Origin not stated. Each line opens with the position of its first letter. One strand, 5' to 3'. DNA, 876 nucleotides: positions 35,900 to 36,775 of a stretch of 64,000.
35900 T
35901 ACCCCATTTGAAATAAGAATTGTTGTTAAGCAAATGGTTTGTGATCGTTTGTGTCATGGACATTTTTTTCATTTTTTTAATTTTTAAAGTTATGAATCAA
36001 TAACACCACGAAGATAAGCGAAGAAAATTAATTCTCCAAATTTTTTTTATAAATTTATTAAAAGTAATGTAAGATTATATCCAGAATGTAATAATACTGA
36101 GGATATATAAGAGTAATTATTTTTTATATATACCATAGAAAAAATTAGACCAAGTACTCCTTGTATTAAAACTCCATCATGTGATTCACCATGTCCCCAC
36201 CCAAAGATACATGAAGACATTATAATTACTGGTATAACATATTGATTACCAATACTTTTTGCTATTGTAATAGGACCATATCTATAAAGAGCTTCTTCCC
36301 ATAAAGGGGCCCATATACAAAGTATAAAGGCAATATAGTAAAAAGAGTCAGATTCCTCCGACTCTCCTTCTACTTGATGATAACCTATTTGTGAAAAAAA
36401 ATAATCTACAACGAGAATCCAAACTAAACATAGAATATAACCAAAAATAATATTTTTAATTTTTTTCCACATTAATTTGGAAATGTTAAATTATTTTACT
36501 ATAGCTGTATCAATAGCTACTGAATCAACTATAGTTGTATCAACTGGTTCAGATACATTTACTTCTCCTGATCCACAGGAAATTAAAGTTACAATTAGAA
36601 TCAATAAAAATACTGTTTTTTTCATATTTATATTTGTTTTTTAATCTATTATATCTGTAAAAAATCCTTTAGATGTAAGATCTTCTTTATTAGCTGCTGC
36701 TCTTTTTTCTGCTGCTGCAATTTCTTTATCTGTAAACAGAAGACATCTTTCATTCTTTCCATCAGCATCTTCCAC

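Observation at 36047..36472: Minimal CPBP/Abi intramembrane metalloprotease in a phage late region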

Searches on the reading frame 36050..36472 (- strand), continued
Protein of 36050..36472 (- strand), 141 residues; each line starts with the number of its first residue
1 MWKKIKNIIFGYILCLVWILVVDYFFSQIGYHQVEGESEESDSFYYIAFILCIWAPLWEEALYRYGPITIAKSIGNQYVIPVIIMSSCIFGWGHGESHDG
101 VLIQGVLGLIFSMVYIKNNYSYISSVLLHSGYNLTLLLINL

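Call 62: search_protein_representatives(alignment_id=A1)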
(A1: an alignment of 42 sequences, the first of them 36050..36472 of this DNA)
Query: 42 sequences, 153 profile positions. Proteins with E-value up to 0.001 (for the whole library): 7237; up to 1e-10: 490; up to 1e-30: 141. The best 150 are listed.
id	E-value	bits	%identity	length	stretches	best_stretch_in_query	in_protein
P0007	7.7e-55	201.2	-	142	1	12-151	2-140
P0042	1.7e-50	187.1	-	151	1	3-150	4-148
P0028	6.6e-50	185.1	-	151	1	2-150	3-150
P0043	2.1e-49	183.5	-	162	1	5-151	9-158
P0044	5.0e-49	182.3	-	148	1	4-150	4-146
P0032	6.7e-49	181.9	-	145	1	2-151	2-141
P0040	1.8e-48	180.4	-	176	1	2-150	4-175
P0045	2.2e-48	180.2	-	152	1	4-151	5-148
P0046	8.0e-48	178.4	-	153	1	5-150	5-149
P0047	9.2e-48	178.2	-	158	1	4-150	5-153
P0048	1.3e-47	177.7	-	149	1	4-150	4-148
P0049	4.9e-47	175.8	-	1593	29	50-81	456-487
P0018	6.7e-47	175.4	-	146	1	13-150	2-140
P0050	9.1e-47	174.9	-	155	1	4-151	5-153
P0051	1.9e-46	173.9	-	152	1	2-151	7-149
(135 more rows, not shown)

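Call 63: find_encoding_contigs(protein=P0030, flank=6000, max_places=2)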
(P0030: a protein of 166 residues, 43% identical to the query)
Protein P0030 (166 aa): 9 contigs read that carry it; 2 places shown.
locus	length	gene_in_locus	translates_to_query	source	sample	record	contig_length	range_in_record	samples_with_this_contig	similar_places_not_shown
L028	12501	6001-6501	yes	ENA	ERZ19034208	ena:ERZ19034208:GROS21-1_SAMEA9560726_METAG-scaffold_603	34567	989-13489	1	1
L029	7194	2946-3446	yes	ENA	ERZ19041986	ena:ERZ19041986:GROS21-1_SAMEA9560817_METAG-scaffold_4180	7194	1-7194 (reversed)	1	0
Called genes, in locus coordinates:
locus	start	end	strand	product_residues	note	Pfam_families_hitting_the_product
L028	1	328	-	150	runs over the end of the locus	-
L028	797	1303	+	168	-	-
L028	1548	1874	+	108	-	-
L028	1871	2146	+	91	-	-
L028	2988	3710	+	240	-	PF04230:PS_pyruv_trans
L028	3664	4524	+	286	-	PF02709:Glyco_transf_7C (weak)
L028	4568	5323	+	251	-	-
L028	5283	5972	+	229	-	PF25342:GT_PLOD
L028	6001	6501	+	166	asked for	PF02517:Rce1-like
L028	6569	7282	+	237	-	-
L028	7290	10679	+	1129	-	-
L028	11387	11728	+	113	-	-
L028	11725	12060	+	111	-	-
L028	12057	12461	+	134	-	-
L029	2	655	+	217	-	?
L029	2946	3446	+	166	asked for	PF02517:Rce1-like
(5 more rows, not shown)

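Call 64: find_encoding_contigs(protein=P0009, flank=6000, max_places=2)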
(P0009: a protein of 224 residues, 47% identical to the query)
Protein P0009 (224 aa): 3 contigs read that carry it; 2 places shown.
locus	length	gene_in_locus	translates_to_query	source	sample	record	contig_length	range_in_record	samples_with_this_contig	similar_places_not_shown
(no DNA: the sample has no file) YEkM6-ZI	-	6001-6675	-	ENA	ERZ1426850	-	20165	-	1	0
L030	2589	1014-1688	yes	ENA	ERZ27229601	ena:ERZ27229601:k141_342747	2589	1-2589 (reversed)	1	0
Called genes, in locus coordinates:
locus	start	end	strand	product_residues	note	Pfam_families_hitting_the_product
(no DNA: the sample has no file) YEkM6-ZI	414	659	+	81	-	-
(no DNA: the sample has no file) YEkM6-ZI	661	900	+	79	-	-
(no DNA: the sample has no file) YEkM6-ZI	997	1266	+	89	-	-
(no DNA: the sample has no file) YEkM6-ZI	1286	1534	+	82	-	-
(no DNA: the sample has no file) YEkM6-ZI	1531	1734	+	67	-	-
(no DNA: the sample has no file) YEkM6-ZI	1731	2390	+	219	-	-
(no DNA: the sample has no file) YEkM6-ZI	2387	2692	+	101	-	-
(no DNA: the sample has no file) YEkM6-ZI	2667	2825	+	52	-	-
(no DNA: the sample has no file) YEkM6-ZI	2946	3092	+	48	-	-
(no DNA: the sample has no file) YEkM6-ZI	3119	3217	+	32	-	-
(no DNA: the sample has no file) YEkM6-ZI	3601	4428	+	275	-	-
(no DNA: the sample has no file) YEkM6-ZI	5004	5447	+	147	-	PF14528:LAGLIDADG_3 (weak), PF00961:LAGLIDADG_1 (weak)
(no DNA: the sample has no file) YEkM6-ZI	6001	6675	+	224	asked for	PF02517:Rce1-like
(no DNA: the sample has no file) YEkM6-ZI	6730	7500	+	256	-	PF00535:Glycos_transf_2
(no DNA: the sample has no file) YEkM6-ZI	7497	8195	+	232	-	PF25342:GT_PLOD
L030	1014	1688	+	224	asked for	PF02517:Rce1-like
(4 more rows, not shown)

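Call 65: find_encoding_contigs(protein=P0031, flank=6000, max_places=2)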
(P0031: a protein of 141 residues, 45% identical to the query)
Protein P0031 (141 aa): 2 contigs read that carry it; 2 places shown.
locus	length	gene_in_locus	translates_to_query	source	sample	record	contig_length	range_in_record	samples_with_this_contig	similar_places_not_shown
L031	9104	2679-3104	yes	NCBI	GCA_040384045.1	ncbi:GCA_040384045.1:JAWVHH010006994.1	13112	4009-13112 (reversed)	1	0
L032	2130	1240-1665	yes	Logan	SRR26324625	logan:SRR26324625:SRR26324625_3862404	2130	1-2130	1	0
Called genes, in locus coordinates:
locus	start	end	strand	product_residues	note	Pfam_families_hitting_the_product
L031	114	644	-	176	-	PF06908:YpsA, PF02481:DNA_processg_A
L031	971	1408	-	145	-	-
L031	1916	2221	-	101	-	-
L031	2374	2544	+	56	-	-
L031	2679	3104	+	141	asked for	PF02517:Rce1-like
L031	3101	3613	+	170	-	PF01145:Band_7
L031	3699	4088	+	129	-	-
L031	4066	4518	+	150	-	PF18909:dGTP_diPhyd_N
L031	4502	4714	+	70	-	-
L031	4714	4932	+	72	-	-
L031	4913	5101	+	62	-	-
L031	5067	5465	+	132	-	-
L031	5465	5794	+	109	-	-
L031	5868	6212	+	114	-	-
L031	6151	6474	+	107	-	-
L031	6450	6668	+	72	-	-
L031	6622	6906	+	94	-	PF00216:Bac_DNA_binding (weak)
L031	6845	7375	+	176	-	-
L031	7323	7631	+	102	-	-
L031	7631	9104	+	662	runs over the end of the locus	-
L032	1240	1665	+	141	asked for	PF02517:Rce1-like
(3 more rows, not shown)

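Call 66: find_encoding_contigs(protein=P0019, flank=6000, max_places=2)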
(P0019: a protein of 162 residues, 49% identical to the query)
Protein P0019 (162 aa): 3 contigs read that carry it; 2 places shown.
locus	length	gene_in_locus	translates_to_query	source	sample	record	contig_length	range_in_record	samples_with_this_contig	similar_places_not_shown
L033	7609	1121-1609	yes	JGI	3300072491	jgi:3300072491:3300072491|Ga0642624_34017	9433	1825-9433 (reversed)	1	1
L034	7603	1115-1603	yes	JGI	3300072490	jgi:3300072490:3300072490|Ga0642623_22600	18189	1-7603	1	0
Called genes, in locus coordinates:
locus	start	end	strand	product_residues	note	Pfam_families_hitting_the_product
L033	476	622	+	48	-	-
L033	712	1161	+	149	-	-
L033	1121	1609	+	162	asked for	PF02517:Rce1-like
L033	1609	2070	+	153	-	-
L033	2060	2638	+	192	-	-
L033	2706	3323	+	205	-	-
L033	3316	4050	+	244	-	PF13482:RNase_H_2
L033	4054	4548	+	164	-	PF02945:Endonuclease_7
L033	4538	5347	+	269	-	PF18909:dGTP_diPhyd_N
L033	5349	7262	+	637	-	-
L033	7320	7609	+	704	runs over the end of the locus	?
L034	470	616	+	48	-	-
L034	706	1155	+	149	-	-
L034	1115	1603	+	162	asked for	PF02517:Rce1-like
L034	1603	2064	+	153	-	-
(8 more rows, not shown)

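Call 80: search_solved_structures(query=window:36050-36472:-, max_evalue=10, show_alignments=3)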
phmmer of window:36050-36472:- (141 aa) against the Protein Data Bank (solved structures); distinct sequences matched with E-value up to 10: 0.

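Call 87: search_protein_families(library=phrogs, alignment_id=A1, max_evalue=0.01)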
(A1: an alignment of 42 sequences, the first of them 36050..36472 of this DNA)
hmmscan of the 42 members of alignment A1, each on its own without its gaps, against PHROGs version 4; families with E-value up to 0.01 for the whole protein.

A. member 1, window:36050-36472:- (141 aa): 0 families

B. families by the number of members that match (of 42 scanned): 1 family
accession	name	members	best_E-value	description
phrog_28058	-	7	0.00018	-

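Call 88: search_protein_families(library=ncbifam, alignment_id=A1, max_evalue=0.01)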
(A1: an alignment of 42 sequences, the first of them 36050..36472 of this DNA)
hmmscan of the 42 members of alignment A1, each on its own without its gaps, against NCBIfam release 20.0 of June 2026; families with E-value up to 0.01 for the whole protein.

A. member 1, window:36050-36472:- (141 aa): 1 family
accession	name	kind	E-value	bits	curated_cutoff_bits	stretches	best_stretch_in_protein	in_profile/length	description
NF033192.3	CPBP_JDVT_MrtJ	equivalog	0.00013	22.6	75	1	49-138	2-97/98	JDVT-CTERM system glutamic-type intramembrane protease MrtJ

B. families by the number of members that match (of 42 scanned): 7 families
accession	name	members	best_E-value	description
NF041647.1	ABC_perm_CPBP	24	4.1e-09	ABC transporter permease subunit/CPBP intramembrane protease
NF033192.3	CPBP_JDVT_MrtJ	23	1.9e-06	JDVT-CTERM system glutamic-type intramembrane protease MrtJ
NF046050.1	CPBP_fam_MroQ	8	2.2e-07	intramembrane glutamic endopeptidase MroQ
NF052640.1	CPBP_M949_0222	2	0.00018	M949_0222 family glutamic-type intramembrane endopeptidase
NF041656.1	CPBP_MmRce1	1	0.00053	MmRce1 family CPBP family CAAX prenyl protease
TIGR03008.1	pepcterm_CAAX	1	0.0025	CAAX prenyl protease-related protein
NF038029.1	LP_plasma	1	0.0067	lipoprotein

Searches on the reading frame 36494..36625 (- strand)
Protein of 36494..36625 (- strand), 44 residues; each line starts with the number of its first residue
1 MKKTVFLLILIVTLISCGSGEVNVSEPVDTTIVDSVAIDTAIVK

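Call 3: search_protein_families(library=pfam, proteins=[window:36494-36625:-], max_evalue=1)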
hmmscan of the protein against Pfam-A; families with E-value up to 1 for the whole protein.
window:36494-36625:- (44 aa): 1 family
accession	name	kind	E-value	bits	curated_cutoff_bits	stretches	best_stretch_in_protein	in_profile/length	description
PF09710.15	Trep_dent_lipo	-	0.15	11.4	25.3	1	3-40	4-40/397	Treponema clustered lipoprotein (Trep_dent_lipo)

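Call 4: search_protein_families(library=phrogs, proteins=[window:36494-36625:-], max_evalue=1)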
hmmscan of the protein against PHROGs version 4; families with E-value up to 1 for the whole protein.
window:36494-36625:- (44 aa): 4 families
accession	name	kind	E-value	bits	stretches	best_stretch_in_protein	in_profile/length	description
phrog_8691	-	unknown function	0.076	14.3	1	7-44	4-41/137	-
phrog_19356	-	unknown function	0.1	13.6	1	4-32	11-41/72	-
phrog_8801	-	unknown function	0.18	13.4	1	1-30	1-31/94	-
phrog_34089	-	unknown function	0.23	12.6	1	1-38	1-38/90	-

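Call 5: search_protein_families(library=ncbifam, proteins=[window:36494-36625:-], max_evalue=1)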
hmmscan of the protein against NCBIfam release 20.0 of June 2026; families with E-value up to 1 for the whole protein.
window:36494-36625:- (44 aa): 2 families
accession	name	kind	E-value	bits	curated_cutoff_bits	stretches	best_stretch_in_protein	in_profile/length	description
NF050142.1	PG1828_fam_lipo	equivalog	0.00063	20.4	50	1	1-37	1-40/59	PG1828 family lipoprotein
NF052634.1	Riean_0653_fam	subfamily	0.16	12.8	57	1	1-23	1-23/176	Riean_0653 family protein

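Call 54: search_protein_families(library=padloc, proteins=[window:36494-36625:-], max_evalue=1)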
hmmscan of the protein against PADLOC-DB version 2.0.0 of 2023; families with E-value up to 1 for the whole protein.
window:36494-36625:- (44 aa): 0 families

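Call 83: find_homologous_proteins(query=window:36494-36625:-, max_evalue=0.01)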
Query window:36494-36625:- (44 aa): 6 proteins with E <= 0.01 among 6 candidates.
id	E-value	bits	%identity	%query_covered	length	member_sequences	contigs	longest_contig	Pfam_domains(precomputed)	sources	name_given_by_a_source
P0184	3.3e-18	80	100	100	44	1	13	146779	-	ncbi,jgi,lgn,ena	jgi:hypothetical protein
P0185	1.5e-12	63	73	100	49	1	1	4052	-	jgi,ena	jgi:hypothetical protein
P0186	3.2e-12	62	79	98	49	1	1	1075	-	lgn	-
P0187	4.1e-12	61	89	61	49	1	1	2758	-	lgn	-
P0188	5.0e-12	61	87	68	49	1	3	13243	-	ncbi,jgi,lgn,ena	-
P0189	1.1e-8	51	69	100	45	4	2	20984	-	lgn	-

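Call 84: find_encoding_contigs(protein=P0184, flank=3000, max_places=8)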
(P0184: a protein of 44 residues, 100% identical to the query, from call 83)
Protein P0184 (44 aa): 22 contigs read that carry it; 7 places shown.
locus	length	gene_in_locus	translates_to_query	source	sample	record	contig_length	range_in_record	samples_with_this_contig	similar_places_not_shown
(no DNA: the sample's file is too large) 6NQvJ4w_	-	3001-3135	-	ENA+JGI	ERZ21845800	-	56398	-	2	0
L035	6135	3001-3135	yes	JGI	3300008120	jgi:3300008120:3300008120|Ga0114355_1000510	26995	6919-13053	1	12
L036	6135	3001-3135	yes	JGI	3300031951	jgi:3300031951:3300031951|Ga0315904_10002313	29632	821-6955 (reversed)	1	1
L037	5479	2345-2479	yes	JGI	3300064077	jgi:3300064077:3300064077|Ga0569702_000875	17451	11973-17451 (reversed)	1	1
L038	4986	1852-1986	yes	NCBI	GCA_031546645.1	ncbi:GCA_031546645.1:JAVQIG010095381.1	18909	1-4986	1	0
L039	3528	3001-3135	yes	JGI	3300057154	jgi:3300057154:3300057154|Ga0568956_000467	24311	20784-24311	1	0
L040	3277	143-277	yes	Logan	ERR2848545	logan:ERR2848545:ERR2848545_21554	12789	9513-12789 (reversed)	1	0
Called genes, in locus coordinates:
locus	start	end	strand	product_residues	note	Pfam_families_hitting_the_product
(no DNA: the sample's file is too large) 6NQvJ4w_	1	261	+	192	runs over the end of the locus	-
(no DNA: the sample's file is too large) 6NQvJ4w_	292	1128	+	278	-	-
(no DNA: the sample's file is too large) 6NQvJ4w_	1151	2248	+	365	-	-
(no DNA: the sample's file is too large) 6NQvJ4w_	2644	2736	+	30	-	-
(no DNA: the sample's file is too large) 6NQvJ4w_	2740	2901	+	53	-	-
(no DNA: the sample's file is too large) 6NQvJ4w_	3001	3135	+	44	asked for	-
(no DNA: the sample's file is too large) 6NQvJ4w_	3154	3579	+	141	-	PF02517:Rce1-like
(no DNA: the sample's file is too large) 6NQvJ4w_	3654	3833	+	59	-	-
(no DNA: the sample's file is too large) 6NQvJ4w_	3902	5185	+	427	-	-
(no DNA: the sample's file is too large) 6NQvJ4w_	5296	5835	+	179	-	-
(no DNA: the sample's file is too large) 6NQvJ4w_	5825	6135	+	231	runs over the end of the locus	PF25702:CrAss_Ring_2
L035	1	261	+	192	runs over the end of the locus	-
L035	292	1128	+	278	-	-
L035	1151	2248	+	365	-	-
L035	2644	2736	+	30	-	-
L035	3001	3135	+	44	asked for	-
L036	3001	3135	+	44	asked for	-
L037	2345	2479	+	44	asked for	-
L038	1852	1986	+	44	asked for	-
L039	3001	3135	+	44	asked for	-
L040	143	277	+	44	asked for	-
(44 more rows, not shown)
